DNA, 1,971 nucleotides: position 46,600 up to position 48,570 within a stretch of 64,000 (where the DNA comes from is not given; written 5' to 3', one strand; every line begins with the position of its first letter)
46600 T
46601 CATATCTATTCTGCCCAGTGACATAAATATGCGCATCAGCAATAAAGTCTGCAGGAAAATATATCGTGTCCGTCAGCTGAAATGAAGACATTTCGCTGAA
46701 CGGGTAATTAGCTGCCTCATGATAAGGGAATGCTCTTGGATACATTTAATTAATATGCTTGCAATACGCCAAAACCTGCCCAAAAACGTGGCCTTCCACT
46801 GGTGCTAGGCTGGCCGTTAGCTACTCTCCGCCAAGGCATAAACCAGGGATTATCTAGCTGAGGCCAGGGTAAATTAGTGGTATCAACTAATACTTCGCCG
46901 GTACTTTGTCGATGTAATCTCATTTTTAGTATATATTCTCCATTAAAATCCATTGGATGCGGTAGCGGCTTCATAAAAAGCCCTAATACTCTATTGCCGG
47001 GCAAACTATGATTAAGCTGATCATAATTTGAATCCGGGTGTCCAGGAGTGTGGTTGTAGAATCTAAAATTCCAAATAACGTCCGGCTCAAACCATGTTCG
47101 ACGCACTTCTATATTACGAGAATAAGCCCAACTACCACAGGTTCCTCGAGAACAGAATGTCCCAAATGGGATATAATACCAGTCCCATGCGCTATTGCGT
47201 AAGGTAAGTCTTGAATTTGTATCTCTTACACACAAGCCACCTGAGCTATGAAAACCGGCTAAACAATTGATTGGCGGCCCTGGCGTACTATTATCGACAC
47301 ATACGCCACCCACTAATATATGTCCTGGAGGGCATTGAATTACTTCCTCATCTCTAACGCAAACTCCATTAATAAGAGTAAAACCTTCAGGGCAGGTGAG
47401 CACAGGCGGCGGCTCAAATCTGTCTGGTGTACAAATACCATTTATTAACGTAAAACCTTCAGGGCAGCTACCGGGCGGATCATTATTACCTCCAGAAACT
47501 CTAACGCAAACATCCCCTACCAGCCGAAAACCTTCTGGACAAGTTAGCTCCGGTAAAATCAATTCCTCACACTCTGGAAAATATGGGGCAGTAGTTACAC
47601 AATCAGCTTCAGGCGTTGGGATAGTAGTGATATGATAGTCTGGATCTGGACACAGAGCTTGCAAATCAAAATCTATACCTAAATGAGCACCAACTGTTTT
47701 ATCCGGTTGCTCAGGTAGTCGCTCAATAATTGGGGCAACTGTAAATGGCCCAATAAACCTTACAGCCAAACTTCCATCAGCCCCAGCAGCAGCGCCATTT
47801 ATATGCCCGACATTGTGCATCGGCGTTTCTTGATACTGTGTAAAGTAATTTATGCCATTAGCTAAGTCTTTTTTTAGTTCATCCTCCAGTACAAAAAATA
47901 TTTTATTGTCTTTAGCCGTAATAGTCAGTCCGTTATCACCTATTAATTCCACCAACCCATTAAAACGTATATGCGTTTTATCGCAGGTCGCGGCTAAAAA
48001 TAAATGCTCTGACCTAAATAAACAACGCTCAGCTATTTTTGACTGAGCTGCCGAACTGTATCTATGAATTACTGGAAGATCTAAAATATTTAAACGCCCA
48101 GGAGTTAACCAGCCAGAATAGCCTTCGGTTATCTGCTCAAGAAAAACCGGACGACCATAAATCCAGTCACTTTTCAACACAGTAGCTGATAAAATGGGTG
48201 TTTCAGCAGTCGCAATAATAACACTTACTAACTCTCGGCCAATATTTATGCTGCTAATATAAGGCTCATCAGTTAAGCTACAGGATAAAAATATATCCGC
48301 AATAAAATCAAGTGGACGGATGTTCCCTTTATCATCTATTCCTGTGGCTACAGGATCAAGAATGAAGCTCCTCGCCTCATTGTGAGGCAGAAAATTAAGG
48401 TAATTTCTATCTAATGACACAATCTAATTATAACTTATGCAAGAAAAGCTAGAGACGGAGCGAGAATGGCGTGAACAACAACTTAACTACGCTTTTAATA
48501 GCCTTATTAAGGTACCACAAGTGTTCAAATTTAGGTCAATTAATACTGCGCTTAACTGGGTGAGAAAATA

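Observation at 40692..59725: Re-partitioned multisubunit RNA polymerase: beta fused to beta'-N, with beta'-C encoded 10 kb away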

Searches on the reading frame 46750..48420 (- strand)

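Call 14: search_protein_families(library=phrogs, proteins=[window:46750-48420:-], max_evalue=0.001)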
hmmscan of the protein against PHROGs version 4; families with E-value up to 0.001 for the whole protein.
window:46750-48420:- (556 aa): 0 families

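Call 53: search_protein_families(library=pfam, proteins=[window:46750-48420:-], max_evalue=0.01)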
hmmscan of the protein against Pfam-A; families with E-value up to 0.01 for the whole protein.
window:46750-48420:- (556 aa): 3 families
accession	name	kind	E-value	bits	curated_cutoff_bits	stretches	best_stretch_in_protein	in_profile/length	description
PF12662.13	cEGF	-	6.4e-06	26.3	26.6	0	293-307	5-21/24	Complement Clr-like EGF-like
PF15888.10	FOG_N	-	0.0004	21.4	27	0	288-310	8-30/111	Folded gastrulation N-terminus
PF01683.23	EB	-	0.0023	18.4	24.3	0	363-386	1-22/52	EB module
